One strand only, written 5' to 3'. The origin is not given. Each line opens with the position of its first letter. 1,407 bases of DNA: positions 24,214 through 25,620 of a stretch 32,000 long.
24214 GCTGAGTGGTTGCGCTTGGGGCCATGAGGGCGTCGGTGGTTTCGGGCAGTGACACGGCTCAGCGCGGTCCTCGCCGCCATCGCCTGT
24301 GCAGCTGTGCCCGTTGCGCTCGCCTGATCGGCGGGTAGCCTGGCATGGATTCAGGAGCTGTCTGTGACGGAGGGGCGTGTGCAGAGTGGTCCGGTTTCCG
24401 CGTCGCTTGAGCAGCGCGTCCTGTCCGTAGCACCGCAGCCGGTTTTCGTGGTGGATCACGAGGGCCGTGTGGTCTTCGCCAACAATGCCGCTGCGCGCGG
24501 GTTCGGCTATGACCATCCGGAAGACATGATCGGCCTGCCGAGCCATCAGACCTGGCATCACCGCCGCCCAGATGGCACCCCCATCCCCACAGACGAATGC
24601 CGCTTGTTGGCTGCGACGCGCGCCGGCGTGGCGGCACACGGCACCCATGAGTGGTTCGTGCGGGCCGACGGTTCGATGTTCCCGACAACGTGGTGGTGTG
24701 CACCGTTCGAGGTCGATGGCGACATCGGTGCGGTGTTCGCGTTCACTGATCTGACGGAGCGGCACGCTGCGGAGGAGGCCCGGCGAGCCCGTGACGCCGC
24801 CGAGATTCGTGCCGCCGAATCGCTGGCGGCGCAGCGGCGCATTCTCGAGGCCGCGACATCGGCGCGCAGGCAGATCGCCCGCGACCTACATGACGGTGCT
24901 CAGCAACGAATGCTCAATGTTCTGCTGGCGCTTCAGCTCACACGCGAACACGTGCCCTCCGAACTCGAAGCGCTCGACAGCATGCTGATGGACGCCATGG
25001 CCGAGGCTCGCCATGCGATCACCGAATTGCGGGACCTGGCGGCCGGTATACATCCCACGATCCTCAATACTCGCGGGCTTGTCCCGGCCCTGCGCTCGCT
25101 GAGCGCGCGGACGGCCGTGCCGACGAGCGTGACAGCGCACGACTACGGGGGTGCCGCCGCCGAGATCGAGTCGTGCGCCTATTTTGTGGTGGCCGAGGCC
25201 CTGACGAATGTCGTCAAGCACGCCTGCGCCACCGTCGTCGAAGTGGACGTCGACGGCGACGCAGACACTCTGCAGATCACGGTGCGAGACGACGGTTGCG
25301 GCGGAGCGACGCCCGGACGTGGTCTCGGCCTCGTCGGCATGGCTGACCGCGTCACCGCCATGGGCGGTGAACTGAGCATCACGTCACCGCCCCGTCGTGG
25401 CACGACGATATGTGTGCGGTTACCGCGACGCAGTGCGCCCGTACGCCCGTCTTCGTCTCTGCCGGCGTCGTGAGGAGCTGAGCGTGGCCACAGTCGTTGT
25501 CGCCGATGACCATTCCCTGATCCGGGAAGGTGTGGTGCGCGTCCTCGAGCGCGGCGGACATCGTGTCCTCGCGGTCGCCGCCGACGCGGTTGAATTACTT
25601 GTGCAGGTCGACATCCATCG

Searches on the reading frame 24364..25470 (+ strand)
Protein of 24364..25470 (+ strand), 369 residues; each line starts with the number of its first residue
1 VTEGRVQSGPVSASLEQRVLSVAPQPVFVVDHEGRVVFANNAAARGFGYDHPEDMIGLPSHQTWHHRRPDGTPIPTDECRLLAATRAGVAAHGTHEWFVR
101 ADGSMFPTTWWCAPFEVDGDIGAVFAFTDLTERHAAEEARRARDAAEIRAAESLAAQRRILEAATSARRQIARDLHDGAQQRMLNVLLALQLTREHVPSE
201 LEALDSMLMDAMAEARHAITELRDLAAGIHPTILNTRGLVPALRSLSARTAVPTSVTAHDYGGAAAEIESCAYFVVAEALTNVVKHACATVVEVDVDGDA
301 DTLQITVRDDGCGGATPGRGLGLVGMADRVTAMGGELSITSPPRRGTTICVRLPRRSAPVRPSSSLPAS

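Call 7: search_protein_families(library=pfam, proteins=[window:24364-25470:+], max_evalue=0.1)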
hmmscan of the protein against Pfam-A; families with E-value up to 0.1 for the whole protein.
window:24364-25470:+ (369 aa): 8 families
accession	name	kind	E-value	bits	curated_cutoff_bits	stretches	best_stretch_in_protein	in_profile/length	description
PF02518.31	HATPase_c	-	6.9e-14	52.7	26.4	1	273-356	7-110/111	Histidine kinase-, DNA gyrase B-, and HSP90-like ATPase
PF08448.16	PAS_4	-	1e-11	45.5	23.1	1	21-135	2-110/110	PAS fold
PF13426.13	PAS_9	-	7.1e-11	42.7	27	1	24-132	1-103/103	PAS domain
PF07730.19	HisKA_3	-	6.1e-10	40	24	1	168-232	2-66/68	Histidine kinase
PF00989.32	PAS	-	3.9e-08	33.7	22.6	1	18-69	5-55/113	PAS fold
PF13188.13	PAS_8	-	2.6e-07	30.7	21.8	1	17-59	4-45/65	PAS domain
PF13581.12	HATPase_c_2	-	2.4e-05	24.8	27.4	1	274-316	34-80/127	Histidine kinase-like ATPase domain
PF12860.13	PAS_7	-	0.00035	21.2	27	1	24-138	5-115/115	PAS fold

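Call 8: search_protein_families(library=ncbifam, proteins=[window:24364-25470:+], max_evalue=0.1)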
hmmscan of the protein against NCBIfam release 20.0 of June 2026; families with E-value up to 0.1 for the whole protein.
window:24364-25470:+ (369 aa): 29 families (the best 25 are shown)
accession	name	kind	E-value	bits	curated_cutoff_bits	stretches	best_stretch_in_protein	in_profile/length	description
NF052443.1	SensHisKinMctS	equivalog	1.1e-31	109.7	700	1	157-357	240-450/457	two-component system sensor histidine kinase MctS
NF008649.0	PRK11644.1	equivalog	4.1e-22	78.6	408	1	156-356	292-497/499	signal transduction histidine-protein kinase/phosphatase UhpB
NF052531.1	Strep_LiaS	equivalog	3.2e-16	59.5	450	1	154-354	122-326/328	envelope stress sensor histidine kinase LiaS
NF008184.0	PRK10935.1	equivalog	6.2e-16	58.1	553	1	168-357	364-561/565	nitrate/nitrite two-component system sensor histidine kinase NarQ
NF047786.1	his_kin_MadS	equivalog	4.6e-14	52.4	500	1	131-354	197-434/434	MadS family sensor histidine kinase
NF007896.0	PRK10600.1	equivalog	1.5e-12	47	578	1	167-353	390-583/598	nitrate/nitrite two-component system sensor histidine kinase NarX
TIGR00229.1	sensory_box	domain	7.7e-11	42.2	22.9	1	23-139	14-125/126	PAS domain S-box protein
NF047322.1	HK_morpho_MacS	equivalog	2.7e-09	36.7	300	1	149-354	164-367/367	MacS family sensor histidine kinase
NF008468.0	PRK11360.1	equivalog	9.7e-08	30.8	646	2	15-138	269-385/616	two-component system sensor histidine kinase AtoS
NF047874.1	MASE3_PAS_HK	subfamily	1.6e-06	27.2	560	1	17-141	268-386/655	MASE3 domain-containing sensor histidine kinase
NF008543.0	PRK11466.1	equivalog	1.4e-05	23.1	982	1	314-359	621-666/914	TMAO reductase system sensor histidine kinase/response regulator TorS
NF046044.1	PnpS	equivalog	3.4e-05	23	400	0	317-354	353-390/390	two-component system histidine kinase PnpS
TIGR02966.1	phoR_proteo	equivalog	3.4e-05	23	334.2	1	19-55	11-47/333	phosphate regulon sensor histidine kinase PhoR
NF010411.0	PRK13837.1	equivalog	0.00012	20.2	647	1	318-360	638-681/828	two-component system VirA-like sensor kinase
NF008298.1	PRK11086.1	subfamily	0.0003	19.4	520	1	306-355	476-525/529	DcuS/MalK family sensor histidine kinase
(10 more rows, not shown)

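Call 16: find_encoding_contigs(protein=window:24364-25470:+, flank=3000, max_places=10)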
Protein window:24364-25470:+ (369 aa): 24 contigs read that carry it; 7 places shown.
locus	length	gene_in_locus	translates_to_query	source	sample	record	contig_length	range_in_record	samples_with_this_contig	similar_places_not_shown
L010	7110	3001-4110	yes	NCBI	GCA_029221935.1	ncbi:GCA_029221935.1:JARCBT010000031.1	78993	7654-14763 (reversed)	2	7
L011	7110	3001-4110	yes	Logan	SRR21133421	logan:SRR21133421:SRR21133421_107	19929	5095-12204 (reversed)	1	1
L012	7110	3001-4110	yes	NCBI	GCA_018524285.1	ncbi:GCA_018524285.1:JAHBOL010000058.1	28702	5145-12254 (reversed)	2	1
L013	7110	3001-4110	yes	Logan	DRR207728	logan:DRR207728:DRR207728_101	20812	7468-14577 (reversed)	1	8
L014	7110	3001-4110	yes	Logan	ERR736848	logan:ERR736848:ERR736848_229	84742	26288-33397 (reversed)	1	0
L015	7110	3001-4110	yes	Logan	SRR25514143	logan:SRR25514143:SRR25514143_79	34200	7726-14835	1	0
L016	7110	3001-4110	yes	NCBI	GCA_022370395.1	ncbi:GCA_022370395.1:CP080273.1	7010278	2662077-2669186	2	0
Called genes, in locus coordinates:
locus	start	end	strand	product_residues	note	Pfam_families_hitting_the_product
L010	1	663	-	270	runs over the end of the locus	-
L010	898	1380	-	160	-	PF02525:Flavodoxin_2, PF03358:FMN_red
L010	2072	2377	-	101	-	-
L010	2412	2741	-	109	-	-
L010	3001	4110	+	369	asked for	PF00989:PAS, PF08448:PAS_4, PF13188:PAS_8 (weak), PF13426:PAS_9, PF07730:HisKA_3, PF13581:HATPase_c_2 (weak), PF02518:HATPase_c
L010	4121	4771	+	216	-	PF00072:Response_reg, PF00196:GerE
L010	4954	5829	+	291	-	PF00106:adh_short, PF01370:Epimerase, PF08659:KR, PF13460:NAD_binding_10, PF13561:adh_short_C2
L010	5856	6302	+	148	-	PF10604:Polyketide_cyc2, PF03364:Polyketide_cyc (faint)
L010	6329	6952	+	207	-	PF06779:MFS_4 (weak), PF07690:MFS_1, PF00083:Sugar_tr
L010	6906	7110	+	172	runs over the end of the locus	-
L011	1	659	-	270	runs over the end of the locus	-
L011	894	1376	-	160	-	PF02525:Flavodoxin_2, PF03358:FMN_red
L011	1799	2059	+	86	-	-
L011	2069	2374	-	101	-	-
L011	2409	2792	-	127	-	-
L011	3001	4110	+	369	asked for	PF00989:PAS, PF08448:PAS_4, PF13188:PAS_8 (weak), PF13426:PAS_9, PF07730:HisKA_3, PF13581:HATPase_c_2 (weak), PF02518:HATPase_c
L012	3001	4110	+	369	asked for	PF00989:PAS, PF08448:PAS_4, PF13188:PAS_8 (weak), PF13426:PAS_9, PF07730:HisKA_3, PF13581:HATPase_c_2 (weak), PF02518:HATPase_c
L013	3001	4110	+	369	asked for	PF00989:PAS, PF08448:PAS_4, PF13188:PAS_8 (weak), PF13426:PAS_9, PF07730:HisKA_3, PF13581:HATPase_c_2 (weak), PF02518:HATPase_c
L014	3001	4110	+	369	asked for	PF00989:PAS, PF08448:PAS_4, PF13188:PAS_8 (weak), PF13426:PAS_9, PF07730:HisKA_3, PF13581:HATPase_c_2 (weak), PF02518:HATPase_c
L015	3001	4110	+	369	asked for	PF00989:PAS, PF08448:PAS_4, PF13188:PAS_8 (weak), PF13426:PAS_9, PF07730:HisKA_3, PF13581:HATPase_c_2 (weak), PF02518:HATPase_c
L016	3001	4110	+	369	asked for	PF00989:PAS, PF08448:PAS_4, PF13188:PAS_8 (weak), PF13426:PAS_9, PF07730:HisKA_3, PF13581:HATPase_c_2 (weak), PF02518:HATPase_c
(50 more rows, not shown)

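Call 35: list_cluster_members(proteins=[window:24364-25470:+, window:23438-23740:-, window:23778-24104:-, window:25484-26131:+])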
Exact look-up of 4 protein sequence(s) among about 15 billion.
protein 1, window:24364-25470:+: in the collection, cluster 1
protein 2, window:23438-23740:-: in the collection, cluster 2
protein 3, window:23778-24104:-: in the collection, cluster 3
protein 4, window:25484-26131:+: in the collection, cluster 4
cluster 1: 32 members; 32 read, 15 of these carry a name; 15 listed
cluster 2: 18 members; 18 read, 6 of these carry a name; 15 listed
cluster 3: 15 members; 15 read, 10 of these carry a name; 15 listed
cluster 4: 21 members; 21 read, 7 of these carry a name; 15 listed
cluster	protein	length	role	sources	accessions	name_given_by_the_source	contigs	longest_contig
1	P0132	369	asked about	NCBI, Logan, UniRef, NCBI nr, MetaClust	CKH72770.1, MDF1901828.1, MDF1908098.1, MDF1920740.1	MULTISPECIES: PAS domain-containing sensor histidine kinase [Mycolicibacterium] | PAS domain-containing sensor histidine kinase n=1 Tax=Mycolicibacterium TaxID=1866885 ... | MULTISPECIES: ATP-binding protein [Mycolicibacterium]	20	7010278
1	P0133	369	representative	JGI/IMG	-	-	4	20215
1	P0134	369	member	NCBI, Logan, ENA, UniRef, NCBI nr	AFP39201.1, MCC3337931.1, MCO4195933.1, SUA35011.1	PAS domain-containing sensor histidine kinase [Mycolicibacterium smegmatis] | histidine kinase n=2 Tax=Mycolicibacterium smegmatis TaxID=1772 RepID=I7G7H1_MYCS2 | ATP-binding protein [Mycolicibacterium smegmatis]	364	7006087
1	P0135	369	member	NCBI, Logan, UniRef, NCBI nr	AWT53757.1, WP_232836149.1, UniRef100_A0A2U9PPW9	PAS domain-containing sensor histidine kinase [Mycolicibacterium smegmatis] | histidine kinase n=1 Tax=Mycolicibacterium smegmatis (strain MKD8) TaxID=1214915 ... | ATP-binding protein [Mycolicibacterium smegmatis]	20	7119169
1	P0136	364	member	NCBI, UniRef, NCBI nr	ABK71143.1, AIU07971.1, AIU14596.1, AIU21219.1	histidine kinase [Mycolicibacterium smegmatis] | histidine kinase n=1 Tax=Mycolicibacterium smegmatis (strain ATCC 700084 / mc(2)155) ... | two-component system sensor kinase [Mycolicibacterium smegmatis MC2 155]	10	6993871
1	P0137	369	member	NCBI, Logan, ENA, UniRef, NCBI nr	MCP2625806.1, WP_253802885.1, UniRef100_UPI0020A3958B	PAS domain S-box protein [Mycolicibacterium smegmatis] | PAS domain-containing sensor histidine kinase n=1 Tax=Mycolicibacterium smegmatis ... | ATP-binding protein [Mycolicibacterium smegmatis]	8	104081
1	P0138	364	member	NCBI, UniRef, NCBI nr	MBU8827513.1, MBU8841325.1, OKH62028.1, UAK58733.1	PAS domain-containing protein [Mycolicibacterium smegmatis] | histidine kinase n=1 Tax=Mycolicibacterium goodii TaxID=134601 RepID=A0ABS6I1Q2_MYCGD | PAS domain-containing protein [Mycolicibacterium goodii]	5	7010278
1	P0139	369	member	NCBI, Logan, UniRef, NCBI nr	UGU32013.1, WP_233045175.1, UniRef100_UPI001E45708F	histidine kinase [Mycolicibacterium smegmatis] | PAS domain-containing sensor histidine kinase n=1 Tax=Mycolicibacterium smegmatis ... | ATP-binding protein [Mycolicibacterium smegmatis]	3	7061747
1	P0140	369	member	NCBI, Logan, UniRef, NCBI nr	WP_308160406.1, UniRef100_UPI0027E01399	PAS domain-containing sensor histidine kinase [Mycolicibacterium goodii] | PAS domain-containing sensor histidine kinase n=1 Tax=Mycolicibacterium goodii ... | ATP-binding protein [Mycolicibacterium goodii]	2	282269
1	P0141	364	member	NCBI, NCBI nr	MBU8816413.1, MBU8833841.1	PAS domain-containing protein [Mycolicibacterium goodii]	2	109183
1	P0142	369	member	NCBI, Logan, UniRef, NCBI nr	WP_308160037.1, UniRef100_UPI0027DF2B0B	PAS domain-containing sensor histidine kinase [Mycolicibacterium goodii] | PAS domain-containing sensor histidine kinase n=1 Tax=Mycolicibacterium goodii ... | ATP-binding protein [Mycolicibacterium goodii]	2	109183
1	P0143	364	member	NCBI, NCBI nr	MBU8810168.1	PAS domain S-box protein [Mycolicibacterium goodii]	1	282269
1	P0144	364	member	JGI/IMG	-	PAS domain S-box-containing protein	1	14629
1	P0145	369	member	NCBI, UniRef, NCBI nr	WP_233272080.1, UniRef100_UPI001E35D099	PAS domain-containing sensor histidine kinase [Mycolicibacterium smegmatis] | PAS domain-containing sensor histidine kinase n=1 Tax=Mycolicibacterium smegmatis ... | ATP-binding protein [Mycolicibacterium smegmatis]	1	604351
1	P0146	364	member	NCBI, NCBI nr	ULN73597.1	PAS domain-containing protein [Mycolicibacterium smegmatis]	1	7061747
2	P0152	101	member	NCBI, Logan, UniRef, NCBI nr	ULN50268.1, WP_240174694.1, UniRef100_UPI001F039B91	hypothetical protein MI170_13570 [Mycolicibacterium goodii] | hypothetical protein n=1 Tax=Mycolicibacterium goodii TaxID=134601 RepID=UPI001F039B91 | hypothetical protein [Mycolicibacterium goodii]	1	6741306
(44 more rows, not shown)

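Call 36: find_encoding_contigs(protein=P0134, flank=3000, max_places=6)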
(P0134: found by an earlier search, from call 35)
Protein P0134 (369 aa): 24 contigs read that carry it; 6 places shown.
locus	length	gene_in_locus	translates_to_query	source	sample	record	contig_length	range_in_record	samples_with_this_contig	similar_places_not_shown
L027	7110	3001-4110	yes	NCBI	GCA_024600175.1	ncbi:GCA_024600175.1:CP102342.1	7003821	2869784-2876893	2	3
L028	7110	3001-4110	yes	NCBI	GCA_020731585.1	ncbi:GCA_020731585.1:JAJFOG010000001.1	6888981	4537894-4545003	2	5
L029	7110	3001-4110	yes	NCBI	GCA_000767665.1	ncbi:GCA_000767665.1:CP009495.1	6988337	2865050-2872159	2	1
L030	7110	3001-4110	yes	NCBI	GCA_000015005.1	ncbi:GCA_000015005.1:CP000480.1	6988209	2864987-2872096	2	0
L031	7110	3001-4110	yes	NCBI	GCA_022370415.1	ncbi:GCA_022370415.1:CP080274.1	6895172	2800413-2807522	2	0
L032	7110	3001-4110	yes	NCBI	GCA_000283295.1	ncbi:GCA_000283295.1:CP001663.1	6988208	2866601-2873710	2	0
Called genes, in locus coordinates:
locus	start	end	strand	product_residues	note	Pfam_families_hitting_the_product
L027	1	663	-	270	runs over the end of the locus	-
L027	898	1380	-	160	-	PF02525:Flavodoxin_2, PF03358:FMN_red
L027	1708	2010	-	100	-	-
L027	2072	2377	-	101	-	-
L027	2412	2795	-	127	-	-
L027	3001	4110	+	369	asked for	PF00989:PAS, PF08448:PAS_4, PF13188:PAS_8 (weak), PF13426:PAS_9, PF07730:HisKA_3, PF02518:HATPase_c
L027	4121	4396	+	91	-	PF00072:Response_reg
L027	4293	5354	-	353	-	PF13384:HTH_23, PF13518:HTH_28, PF13551:HTH_29, PF18024:HTH_50 (faint), PF13565:HTH_32, PF13358:DDE_3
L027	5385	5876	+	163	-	PF00196:GerE, PF08281:Sigma70_r4_2 (faint)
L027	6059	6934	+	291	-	PF00106:adh_short, PF01370:Epimerase, PF08659:KR, PF13460:NAD_binding_10, PF13561:adh_short_C2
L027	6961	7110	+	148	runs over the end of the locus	PF10604:Polyketide_cyc2, PF03364:Polyketide_cyc (faint)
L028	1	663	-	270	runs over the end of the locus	-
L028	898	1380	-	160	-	PF02525:Flavodoxin_2, PF03358:FMN_red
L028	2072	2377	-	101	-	-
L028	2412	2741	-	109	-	-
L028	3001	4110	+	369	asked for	PF00989:PAS, PF08448:PAS_4, PF13188:PAS_8 (weak), PF13426:PAS_9, PF07730:HisKA_3, PF02518:HATPase_c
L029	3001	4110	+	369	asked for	PF00989:PAS, PF08448:PAS_4, PF13188:PAS_8 (weak), PF13426:PAS_9, PF07730:HisKA_3, PF02518:HATPase_c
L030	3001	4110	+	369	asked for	PF00989:PAS, PF08448:PAS_4, PF13188:PAS_8 (weak), PF13426:PAS_9, PF07730:HisKA_3, PF02518:HATPase_c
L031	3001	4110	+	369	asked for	PF00989:PAS, PF08448:PAS_4, PF13188:PAS_8 (weak), PF13426:PAS_9, PF07730:HisKA_3, PF02518:HATPase_c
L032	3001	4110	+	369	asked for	PF00989:PAS, PF08448:PAS_4, PF13188:PAS_8 (weak), PF13426:PAS_9, PF07730:HisKA_3, PF02518:HATPase_c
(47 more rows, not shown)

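Call 52: find_encoding_contigs(protein=P0152, flank=6000, max_places=3)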
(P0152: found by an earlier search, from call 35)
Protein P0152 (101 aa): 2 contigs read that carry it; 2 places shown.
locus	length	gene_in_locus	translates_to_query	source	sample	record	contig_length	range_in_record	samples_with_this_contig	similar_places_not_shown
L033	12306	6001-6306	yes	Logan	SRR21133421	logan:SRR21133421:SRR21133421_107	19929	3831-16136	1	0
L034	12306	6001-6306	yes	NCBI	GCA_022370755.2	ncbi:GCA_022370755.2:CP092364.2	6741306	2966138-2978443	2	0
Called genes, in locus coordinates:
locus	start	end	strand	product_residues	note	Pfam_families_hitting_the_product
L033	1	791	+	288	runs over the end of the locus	PF00296:Bac_luciferase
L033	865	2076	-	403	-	PF07690:MFS_1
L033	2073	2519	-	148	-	PF10604:Polyketide_cyc2, PF03364:Polyketide_cyc (faint)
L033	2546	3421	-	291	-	PF00106:adh_short, PF01370:Epimerase, PF08659:KR, PF13460:NAD_binding_10, PF13561:adh_short_C2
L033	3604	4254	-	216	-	PF00072:Response_reg, PF00196:GerE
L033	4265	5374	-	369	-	PF00989:PAS, PF08448:PAS_4, PF13188:PAS_8 (weak), PF13426:PAS_9, PF07730:HisKA_3, PF13581:HATPase_c_2 (weak), PF02518:HATPase_c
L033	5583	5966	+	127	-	-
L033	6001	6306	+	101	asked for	-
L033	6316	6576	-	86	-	-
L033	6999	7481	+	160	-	PF02525:Flavodoxin_2, PF03358:FMN_red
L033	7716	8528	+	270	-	-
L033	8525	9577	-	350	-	PF00793:DAHP_synth_1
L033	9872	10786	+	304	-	PF00126:HTH_1, PF03466:LysR_substrate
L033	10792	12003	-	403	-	PF03595:SLAC1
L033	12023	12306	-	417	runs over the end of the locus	PF07690:MFS_1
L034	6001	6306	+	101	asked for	-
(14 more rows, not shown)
